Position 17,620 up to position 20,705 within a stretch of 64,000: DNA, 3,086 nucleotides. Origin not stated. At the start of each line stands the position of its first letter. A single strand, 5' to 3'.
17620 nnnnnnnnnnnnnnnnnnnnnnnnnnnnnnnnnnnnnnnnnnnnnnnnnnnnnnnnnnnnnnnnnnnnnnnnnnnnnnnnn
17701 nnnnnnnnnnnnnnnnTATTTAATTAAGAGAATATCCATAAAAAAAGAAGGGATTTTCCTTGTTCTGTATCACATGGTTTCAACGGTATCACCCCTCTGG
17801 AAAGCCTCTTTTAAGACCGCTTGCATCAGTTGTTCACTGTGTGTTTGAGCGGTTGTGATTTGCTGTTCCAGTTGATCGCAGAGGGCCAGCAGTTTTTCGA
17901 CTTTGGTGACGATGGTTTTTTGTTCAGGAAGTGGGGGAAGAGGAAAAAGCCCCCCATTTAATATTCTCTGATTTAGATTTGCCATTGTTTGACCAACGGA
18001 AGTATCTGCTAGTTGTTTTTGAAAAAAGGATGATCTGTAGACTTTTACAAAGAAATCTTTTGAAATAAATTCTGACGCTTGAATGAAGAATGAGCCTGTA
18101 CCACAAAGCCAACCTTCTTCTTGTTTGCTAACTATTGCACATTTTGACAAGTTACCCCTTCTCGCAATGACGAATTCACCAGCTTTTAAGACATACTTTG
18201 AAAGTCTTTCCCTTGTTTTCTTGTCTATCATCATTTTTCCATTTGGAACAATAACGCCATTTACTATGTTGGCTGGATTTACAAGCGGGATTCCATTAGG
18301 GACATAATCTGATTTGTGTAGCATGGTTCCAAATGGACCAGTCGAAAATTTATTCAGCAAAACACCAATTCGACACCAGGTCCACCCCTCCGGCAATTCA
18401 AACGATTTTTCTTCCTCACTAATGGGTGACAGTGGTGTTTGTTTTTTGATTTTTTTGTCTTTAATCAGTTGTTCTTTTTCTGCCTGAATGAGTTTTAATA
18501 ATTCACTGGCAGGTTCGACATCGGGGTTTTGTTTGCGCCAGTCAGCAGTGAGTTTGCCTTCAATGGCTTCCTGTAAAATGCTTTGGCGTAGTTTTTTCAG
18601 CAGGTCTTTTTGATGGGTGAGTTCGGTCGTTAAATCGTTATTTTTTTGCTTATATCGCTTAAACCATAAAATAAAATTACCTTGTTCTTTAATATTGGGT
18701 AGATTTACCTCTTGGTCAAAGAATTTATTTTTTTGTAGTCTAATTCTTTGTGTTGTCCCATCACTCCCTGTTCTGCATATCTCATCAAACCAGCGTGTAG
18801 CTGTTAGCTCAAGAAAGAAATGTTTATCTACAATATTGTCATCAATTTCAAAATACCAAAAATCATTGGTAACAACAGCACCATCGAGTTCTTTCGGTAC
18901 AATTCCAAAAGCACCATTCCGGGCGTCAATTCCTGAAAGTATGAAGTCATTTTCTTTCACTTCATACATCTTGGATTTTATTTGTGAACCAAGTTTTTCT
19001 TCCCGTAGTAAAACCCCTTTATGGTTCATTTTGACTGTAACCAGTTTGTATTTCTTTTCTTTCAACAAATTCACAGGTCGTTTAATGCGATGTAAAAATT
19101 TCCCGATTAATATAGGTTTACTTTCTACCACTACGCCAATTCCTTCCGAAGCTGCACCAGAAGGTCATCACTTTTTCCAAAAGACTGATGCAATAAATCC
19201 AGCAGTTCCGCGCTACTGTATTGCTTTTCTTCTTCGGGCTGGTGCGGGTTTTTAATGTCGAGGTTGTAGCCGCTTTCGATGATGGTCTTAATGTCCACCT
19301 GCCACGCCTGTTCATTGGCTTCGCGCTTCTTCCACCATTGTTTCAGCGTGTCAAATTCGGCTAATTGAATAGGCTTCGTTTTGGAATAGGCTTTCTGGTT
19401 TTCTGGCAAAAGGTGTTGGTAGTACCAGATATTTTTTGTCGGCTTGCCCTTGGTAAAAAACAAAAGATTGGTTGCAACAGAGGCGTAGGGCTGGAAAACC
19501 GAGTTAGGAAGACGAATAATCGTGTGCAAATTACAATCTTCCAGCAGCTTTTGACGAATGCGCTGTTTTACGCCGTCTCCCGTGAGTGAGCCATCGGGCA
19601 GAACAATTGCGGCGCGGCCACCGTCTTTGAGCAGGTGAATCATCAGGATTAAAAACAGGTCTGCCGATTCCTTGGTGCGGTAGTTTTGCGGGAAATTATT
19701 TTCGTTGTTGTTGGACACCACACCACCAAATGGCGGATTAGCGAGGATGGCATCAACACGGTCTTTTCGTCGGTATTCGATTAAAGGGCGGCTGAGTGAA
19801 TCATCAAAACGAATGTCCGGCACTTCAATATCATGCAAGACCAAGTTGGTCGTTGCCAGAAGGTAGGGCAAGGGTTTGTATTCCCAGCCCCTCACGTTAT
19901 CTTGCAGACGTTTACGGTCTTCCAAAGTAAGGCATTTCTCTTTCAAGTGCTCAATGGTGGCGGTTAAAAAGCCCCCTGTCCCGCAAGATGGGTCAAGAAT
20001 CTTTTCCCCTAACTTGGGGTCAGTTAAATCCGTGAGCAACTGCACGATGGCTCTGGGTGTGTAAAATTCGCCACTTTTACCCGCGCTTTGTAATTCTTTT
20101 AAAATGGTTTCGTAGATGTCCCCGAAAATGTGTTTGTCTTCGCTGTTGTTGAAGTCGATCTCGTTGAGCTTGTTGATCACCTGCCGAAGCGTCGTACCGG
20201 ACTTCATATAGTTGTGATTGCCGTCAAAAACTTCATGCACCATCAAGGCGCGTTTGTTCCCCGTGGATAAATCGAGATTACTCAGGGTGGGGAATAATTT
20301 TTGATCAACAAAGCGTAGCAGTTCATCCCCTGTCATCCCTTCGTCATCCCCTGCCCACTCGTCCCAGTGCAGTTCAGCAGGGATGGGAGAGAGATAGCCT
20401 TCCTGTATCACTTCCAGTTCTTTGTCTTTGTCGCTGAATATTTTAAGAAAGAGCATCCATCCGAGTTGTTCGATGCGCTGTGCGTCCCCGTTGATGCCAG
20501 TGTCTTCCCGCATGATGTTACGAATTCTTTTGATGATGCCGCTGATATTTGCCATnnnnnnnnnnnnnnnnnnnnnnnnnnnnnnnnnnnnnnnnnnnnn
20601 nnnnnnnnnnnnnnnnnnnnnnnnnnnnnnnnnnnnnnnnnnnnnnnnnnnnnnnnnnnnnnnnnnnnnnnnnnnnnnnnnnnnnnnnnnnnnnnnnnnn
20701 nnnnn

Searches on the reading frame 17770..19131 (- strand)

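Call 9: search_protein_families(library=pfam, proteins=[window:17770-19131:-], max_evalue=0.001)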
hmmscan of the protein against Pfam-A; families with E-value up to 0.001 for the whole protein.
window:17770-19131:- (453 aa): 1 family
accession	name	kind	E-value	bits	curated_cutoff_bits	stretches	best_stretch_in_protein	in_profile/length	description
PF01420.25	Methylase_S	-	3.3e-17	63.6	22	2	269-426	20-163/168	Type I restriction modification DNA specificity domain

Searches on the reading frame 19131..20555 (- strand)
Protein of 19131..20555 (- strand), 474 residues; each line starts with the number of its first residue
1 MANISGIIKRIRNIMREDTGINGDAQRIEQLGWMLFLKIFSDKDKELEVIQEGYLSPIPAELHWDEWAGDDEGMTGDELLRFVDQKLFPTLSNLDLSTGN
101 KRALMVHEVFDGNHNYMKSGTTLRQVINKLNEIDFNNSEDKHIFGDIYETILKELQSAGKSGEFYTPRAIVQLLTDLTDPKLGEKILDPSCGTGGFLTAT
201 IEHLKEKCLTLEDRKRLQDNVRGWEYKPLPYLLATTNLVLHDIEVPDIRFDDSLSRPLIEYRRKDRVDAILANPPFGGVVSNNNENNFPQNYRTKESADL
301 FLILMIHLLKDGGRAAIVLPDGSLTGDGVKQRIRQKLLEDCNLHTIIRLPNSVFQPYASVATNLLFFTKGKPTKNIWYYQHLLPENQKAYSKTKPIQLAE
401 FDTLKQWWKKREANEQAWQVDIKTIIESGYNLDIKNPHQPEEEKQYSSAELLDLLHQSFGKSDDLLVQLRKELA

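Call 9: search_protein_families(library=pfam, proteins=[window:19131-20555:-], max_evalue=0.001)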
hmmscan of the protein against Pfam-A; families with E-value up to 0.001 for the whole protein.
window:19131-20555:- (474 aa): 4 families
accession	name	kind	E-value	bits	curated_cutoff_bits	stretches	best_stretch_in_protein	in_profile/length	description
PF02384.22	N6_Mtase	-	4.3e-74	250.1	20.4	1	140-444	2-309/311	N-6 DNA Methylase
PF12161.14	HsdM_N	-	9.6e-11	42.9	24.5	1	8-130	5-135/135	HsdM N-terminal domain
PF07669.17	Eco57I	-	5.1e-09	36.9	25.3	1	258-354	65-171/171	Eco57I restriction-modification methylase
PF01170.24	UPF0020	-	2.2e-05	24.7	22.3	1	174-285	20-140/197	RMKL-like, methyltransferase domain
